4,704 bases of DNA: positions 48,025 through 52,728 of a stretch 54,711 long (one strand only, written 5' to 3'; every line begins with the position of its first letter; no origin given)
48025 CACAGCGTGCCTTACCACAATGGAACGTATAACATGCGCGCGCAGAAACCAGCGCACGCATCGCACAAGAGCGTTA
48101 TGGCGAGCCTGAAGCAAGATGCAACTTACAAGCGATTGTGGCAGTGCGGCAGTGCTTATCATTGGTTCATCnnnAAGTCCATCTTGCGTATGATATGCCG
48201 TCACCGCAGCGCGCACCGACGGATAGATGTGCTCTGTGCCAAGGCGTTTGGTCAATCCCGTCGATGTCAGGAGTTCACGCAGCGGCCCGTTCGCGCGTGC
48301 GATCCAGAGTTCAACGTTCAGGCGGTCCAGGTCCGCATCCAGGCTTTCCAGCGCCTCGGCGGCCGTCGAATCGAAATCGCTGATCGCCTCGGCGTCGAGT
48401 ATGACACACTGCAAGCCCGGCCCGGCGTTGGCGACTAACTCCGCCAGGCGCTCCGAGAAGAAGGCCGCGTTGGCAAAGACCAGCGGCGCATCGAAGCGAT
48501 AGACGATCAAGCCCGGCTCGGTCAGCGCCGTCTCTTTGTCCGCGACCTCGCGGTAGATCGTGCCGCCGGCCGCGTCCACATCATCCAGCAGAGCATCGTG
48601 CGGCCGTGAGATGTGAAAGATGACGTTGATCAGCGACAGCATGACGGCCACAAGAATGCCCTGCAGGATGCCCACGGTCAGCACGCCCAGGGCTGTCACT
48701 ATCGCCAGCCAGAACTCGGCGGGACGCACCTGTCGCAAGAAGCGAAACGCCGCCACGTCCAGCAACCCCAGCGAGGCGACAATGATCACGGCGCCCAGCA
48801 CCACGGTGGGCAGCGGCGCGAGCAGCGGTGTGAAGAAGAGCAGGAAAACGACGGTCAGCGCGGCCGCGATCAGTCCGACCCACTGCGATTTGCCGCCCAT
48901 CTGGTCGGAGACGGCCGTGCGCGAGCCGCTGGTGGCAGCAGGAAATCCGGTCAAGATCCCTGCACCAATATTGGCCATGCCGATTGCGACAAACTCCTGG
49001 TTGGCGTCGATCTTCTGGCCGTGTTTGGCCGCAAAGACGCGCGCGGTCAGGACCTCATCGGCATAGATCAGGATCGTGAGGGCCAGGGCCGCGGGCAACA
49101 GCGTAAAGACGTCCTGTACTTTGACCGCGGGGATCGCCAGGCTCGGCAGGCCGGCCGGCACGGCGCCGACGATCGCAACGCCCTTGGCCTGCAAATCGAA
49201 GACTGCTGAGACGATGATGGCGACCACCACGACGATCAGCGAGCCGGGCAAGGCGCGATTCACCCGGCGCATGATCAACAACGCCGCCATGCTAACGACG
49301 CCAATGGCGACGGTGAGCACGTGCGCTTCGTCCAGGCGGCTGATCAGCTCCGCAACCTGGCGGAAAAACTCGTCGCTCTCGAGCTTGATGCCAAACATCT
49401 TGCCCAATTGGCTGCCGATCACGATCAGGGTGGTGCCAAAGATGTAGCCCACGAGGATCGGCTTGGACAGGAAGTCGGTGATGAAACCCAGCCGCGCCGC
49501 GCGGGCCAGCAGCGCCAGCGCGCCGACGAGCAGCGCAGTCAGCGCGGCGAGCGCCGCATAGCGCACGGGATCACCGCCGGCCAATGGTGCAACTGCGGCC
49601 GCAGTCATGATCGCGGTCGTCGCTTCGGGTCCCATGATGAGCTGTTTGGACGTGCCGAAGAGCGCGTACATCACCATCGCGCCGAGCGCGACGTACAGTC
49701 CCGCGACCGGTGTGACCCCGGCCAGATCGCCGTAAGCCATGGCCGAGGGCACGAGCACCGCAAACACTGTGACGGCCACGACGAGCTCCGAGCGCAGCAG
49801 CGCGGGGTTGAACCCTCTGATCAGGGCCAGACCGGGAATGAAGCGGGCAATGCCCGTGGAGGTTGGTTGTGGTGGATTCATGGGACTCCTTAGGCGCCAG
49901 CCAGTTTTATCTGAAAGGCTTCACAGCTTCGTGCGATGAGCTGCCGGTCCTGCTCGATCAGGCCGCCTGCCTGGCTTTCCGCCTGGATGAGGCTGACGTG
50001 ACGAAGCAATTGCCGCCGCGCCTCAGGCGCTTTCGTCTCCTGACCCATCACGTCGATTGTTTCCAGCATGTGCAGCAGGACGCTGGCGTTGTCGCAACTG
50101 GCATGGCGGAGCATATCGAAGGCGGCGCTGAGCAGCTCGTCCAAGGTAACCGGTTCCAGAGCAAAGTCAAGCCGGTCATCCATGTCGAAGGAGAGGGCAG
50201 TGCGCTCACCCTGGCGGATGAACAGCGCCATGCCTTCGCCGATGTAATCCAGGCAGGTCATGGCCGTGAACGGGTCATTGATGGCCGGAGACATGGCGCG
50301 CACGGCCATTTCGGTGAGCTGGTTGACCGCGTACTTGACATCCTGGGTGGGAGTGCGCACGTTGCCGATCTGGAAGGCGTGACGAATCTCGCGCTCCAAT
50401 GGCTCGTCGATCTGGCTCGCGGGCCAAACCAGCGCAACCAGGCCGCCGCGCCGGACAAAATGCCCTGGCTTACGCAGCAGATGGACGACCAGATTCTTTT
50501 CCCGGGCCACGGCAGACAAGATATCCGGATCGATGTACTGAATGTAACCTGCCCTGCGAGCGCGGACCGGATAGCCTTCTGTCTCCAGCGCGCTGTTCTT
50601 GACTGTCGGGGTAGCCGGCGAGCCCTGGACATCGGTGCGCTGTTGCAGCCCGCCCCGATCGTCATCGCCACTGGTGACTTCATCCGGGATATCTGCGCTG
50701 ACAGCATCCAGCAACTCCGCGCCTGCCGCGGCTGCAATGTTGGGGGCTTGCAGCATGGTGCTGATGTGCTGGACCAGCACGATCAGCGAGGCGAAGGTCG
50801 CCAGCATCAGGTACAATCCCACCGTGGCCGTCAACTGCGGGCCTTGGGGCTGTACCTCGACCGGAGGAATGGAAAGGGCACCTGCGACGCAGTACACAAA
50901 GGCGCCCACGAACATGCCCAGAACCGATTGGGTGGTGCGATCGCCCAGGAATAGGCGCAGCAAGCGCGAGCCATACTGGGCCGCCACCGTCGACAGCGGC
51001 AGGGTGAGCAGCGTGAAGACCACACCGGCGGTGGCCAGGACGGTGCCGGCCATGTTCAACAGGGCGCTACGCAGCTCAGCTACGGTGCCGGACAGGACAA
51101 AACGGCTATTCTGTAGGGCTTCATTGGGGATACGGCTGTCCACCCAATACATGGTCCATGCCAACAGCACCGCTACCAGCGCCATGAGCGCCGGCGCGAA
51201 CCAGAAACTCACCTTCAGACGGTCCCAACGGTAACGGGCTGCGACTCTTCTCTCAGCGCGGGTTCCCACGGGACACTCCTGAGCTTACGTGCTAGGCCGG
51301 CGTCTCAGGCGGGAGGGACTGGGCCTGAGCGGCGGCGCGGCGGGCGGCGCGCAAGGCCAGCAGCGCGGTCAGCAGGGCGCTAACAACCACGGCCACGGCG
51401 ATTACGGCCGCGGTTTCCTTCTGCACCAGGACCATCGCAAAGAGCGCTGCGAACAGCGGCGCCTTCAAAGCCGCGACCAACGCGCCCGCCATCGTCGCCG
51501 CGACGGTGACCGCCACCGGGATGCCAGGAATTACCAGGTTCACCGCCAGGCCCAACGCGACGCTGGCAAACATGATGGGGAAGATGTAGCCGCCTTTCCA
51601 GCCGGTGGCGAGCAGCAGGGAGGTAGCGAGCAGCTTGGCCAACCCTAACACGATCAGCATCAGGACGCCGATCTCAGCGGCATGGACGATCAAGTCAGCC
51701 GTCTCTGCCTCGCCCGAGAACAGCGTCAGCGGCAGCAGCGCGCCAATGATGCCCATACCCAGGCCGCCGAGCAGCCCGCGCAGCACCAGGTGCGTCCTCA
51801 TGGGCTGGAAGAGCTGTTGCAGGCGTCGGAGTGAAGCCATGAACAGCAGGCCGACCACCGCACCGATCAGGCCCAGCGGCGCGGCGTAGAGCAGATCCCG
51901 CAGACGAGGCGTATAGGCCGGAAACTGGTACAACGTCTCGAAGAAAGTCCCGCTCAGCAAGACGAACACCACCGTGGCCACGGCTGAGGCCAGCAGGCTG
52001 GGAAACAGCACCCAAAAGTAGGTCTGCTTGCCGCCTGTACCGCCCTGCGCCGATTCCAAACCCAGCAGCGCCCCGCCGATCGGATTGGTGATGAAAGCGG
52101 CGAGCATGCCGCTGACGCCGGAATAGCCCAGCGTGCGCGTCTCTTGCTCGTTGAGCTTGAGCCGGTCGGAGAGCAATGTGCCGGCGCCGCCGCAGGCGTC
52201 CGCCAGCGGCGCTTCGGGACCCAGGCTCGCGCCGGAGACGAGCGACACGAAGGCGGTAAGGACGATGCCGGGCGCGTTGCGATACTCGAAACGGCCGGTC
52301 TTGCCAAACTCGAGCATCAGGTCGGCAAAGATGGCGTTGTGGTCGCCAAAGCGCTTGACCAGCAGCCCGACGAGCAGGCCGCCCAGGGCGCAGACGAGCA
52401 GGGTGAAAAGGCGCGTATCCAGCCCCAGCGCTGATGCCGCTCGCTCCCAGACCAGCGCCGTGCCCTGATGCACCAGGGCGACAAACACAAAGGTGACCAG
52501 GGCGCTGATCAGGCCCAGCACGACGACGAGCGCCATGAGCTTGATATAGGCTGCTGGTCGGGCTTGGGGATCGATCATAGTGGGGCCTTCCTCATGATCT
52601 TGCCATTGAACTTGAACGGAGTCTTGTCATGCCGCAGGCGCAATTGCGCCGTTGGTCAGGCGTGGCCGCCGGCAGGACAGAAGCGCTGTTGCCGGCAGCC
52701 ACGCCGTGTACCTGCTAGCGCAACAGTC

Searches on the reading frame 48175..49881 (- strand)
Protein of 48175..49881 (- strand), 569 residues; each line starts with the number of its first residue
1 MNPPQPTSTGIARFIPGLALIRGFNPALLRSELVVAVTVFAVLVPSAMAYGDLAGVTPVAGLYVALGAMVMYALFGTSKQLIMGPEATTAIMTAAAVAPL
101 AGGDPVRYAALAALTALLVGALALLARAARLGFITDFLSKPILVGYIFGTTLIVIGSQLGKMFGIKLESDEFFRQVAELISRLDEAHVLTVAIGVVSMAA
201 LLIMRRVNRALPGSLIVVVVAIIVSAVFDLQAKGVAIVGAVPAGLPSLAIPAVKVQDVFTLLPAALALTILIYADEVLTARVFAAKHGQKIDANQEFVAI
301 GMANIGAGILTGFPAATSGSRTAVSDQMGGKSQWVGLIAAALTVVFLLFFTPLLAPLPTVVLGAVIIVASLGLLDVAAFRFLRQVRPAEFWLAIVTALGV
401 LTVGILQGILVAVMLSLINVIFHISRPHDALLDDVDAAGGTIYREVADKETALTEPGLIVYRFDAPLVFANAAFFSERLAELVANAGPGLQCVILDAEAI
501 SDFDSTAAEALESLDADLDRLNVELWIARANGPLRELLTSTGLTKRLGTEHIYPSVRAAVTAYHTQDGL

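Call 28: search_protein_families(library=ncbifam, proteins=[window:48175-49881:-], max_evalue=0.00001)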
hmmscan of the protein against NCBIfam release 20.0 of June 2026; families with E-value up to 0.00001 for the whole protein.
window:48175-49881:- (569 aa): 3 families
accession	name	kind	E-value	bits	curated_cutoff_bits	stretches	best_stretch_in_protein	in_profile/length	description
TIGR00815.1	sulP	subfamily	1.9e-115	386.5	380.45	1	16-559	1-565/565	sulfate permease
NF050096.1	BicarbTportBicA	equivalog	9.4e-40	136.6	880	1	29-558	12-538/547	bicarbonate transporter BicA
NF008660.1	PRK11660.1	equivalog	6.4e-39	133.8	614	2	255-564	275-566/572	C4-dicarboxylic acid transporter DauA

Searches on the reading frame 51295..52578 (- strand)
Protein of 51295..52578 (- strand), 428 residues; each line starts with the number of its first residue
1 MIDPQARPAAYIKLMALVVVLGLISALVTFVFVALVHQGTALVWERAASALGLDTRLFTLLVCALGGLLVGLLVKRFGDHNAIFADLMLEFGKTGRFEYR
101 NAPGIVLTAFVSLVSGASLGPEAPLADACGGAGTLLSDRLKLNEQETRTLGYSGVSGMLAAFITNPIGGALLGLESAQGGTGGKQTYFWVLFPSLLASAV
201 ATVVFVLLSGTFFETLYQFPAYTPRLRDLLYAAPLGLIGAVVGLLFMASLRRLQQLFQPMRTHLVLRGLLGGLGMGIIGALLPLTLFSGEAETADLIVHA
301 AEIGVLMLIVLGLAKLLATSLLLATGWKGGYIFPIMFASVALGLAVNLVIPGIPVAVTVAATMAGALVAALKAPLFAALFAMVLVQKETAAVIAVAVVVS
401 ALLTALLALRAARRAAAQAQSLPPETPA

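Call 28: search_protein_families(library=ncbifam, proteins=[window:51295-52578:-], max_evalue=0.00001)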
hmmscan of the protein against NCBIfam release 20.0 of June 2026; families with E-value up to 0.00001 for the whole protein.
window:51295-52578:- (428 aa): 2 families
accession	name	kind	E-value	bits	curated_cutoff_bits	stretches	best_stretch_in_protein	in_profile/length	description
NF002971.0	PRK03655.1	equivalog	2e-28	99.8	312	1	1-404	1-398/414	ion channel protein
NF002505.0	PRK01862.1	equivalog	3.4e-15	55.7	482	1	14-416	25-423/577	ClcB-like voltage-gated chloride channel protein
